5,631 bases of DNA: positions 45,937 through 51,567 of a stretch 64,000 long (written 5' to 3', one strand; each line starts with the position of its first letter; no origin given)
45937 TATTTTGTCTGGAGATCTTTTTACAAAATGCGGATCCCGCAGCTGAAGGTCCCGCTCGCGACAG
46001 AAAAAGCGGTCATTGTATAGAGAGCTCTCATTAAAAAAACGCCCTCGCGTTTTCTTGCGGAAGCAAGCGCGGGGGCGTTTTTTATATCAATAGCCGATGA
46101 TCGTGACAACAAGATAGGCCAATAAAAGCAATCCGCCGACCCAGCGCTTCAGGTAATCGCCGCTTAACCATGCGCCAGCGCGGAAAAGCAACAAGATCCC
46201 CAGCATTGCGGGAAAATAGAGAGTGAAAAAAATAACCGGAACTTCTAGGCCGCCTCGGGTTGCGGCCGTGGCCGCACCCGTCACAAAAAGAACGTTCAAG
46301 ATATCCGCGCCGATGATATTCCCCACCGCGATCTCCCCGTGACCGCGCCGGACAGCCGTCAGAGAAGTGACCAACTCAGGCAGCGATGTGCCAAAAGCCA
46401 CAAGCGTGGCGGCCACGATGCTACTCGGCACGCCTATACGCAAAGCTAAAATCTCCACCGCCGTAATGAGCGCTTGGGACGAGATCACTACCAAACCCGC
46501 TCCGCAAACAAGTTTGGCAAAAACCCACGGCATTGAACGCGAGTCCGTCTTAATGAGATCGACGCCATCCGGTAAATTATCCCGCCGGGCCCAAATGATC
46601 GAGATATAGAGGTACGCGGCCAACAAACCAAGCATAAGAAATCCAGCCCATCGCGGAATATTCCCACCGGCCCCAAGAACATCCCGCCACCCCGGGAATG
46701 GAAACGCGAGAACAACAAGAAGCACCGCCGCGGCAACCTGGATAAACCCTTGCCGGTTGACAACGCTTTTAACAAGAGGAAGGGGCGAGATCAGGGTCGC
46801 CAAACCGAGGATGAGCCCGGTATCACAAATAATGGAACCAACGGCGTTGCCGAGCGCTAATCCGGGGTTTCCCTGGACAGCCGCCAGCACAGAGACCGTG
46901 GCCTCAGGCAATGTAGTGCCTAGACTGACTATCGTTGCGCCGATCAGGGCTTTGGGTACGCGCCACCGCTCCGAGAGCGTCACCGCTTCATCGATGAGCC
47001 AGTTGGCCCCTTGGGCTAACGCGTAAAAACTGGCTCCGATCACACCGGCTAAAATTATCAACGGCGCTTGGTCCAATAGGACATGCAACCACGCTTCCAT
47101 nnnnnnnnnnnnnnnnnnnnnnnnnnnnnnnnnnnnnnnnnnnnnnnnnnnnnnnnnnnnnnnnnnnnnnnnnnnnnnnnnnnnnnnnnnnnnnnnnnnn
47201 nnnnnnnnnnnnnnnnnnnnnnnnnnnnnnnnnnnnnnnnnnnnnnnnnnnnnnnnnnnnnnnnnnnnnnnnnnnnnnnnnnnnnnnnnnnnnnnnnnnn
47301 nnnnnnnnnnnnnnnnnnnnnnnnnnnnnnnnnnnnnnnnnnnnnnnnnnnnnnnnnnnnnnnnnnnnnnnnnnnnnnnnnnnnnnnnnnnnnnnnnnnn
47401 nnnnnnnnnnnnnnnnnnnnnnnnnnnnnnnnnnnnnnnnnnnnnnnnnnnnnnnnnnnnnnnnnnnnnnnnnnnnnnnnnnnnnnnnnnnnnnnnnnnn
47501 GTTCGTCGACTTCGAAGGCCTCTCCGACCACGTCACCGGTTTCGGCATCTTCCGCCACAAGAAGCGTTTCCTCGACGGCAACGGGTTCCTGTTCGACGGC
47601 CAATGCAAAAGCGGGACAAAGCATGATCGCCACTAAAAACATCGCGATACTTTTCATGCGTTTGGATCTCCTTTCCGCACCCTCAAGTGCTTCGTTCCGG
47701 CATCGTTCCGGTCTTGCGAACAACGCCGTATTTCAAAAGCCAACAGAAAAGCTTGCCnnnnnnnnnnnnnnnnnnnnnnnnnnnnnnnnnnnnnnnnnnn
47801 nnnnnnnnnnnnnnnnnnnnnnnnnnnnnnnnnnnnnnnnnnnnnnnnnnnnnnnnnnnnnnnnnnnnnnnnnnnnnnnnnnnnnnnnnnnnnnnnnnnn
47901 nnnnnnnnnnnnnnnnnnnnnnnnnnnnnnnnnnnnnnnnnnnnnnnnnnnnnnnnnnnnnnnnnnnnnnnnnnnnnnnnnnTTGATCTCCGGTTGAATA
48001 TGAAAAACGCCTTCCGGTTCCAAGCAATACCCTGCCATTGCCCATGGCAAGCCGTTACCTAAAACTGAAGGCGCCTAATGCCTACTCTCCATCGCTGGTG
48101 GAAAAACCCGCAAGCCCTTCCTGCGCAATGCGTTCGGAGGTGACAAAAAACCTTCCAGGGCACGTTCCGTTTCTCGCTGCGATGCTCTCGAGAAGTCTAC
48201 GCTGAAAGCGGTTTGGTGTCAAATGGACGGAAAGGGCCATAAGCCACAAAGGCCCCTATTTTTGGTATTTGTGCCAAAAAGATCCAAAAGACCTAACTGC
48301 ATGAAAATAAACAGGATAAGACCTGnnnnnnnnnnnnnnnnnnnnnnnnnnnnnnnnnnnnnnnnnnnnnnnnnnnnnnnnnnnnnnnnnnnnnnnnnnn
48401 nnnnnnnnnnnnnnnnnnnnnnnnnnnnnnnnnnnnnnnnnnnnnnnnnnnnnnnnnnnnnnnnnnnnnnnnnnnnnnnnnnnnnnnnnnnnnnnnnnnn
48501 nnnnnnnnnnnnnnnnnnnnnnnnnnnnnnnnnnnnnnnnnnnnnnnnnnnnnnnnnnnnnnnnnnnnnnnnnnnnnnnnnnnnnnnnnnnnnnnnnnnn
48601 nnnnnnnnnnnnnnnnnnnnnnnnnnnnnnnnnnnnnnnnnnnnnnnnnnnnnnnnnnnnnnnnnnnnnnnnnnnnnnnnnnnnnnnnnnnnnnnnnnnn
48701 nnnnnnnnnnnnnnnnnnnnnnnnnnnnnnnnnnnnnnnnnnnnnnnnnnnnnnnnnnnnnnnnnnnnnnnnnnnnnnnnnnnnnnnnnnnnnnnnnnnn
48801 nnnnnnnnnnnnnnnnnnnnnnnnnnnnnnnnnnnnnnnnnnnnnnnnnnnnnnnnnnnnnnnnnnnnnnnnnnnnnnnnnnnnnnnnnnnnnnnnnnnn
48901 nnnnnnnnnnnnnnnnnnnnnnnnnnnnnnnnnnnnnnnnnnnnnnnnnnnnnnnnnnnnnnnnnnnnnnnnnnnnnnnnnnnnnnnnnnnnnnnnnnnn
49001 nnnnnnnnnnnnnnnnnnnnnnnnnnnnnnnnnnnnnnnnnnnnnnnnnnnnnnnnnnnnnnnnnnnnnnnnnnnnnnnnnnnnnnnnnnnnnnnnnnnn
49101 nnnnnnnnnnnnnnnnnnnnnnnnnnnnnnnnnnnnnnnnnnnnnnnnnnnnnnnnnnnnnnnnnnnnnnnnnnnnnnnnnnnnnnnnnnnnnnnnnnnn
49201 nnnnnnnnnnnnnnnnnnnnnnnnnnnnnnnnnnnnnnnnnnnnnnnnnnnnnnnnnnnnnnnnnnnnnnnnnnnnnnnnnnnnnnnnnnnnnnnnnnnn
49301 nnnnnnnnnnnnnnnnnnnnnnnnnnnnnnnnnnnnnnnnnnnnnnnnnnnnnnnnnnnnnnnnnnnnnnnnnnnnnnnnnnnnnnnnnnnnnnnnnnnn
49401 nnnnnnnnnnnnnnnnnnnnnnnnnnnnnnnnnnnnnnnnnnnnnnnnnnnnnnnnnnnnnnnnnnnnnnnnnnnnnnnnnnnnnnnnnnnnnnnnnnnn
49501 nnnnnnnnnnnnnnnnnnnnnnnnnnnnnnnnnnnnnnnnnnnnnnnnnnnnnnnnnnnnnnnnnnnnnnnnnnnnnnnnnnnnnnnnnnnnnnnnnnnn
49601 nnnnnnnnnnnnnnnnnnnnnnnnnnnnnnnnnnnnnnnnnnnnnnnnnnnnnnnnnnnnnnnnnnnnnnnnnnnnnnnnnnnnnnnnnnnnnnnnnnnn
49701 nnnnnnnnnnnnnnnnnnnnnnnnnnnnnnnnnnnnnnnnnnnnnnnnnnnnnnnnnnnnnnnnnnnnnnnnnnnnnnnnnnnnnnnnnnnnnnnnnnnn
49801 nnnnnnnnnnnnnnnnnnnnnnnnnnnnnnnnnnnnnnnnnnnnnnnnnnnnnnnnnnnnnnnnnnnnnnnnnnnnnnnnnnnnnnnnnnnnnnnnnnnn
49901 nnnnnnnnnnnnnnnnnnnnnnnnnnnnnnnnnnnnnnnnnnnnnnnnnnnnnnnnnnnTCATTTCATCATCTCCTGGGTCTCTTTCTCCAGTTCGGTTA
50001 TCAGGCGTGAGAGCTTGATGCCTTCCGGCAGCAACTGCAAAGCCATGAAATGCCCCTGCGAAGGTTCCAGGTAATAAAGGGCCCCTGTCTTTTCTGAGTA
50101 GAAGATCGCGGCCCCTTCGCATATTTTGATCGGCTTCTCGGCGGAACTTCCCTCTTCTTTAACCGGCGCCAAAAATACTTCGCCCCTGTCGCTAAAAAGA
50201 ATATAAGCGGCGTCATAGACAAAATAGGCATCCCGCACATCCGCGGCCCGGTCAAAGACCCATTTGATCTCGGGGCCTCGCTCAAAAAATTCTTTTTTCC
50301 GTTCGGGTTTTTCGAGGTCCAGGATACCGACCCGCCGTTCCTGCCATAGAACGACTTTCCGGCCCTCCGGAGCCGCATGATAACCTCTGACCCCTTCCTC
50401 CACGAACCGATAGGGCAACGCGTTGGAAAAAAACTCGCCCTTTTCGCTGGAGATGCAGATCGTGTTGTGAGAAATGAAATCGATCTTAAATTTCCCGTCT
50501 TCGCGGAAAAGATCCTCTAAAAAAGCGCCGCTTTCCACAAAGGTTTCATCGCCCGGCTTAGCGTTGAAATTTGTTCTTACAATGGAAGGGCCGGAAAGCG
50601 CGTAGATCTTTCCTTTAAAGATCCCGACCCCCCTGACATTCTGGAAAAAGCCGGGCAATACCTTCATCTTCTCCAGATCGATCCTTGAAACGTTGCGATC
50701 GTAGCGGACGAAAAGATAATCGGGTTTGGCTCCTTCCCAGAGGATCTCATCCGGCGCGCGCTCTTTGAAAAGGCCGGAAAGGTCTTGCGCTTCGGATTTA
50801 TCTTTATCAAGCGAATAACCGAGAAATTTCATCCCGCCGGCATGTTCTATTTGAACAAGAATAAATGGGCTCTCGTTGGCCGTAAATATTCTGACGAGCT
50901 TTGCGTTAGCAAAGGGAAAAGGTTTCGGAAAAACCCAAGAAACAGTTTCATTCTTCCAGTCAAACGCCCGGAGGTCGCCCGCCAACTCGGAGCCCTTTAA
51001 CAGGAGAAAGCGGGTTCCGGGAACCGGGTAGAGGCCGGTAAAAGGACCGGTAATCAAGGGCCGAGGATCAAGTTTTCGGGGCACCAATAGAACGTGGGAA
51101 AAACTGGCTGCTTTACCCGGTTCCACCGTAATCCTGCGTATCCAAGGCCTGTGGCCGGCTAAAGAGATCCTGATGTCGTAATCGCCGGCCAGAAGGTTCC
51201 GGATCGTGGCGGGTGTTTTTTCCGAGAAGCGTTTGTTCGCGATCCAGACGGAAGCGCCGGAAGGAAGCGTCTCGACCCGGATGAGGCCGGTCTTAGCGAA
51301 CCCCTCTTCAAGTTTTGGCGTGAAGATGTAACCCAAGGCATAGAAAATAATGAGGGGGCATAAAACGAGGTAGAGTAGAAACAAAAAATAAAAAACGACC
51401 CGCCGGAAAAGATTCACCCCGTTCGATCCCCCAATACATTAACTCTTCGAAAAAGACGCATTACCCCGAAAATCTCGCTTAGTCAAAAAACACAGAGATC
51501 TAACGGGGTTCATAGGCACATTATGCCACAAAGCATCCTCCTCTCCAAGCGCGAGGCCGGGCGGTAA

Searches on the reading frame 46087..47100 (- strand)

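Call 65: search_protein_families(library=pfam, proteins=[window:46087-47100:-], max_evalue=0.00001)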
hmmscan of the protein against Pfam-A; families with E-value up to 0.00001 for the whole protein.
window:46087-47100:- (337 aa): 1 family
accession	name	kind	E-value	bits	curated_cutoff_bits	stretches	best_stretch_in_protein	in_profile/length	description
PF01699.29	Na_Ca_ex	-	2e-49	167.9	24.9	2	18-168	3-150/151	Sodium/calcium exchanger protein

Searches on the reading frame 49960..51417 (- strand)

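Call 66: search_protein_families(library=pfam, proteins=[window:49960-51417:-], max_evalue=0.00001)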
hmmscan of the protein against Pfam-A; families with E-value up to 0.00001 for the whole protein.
window:49960-51417:- (485 aa): 1 family
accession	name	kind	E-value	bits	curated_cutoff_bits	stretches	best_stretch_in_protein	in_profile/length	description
PF08308.17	PEGA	-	3.1e-10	40.2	20.8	1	44-109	2-66/71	PEGA domain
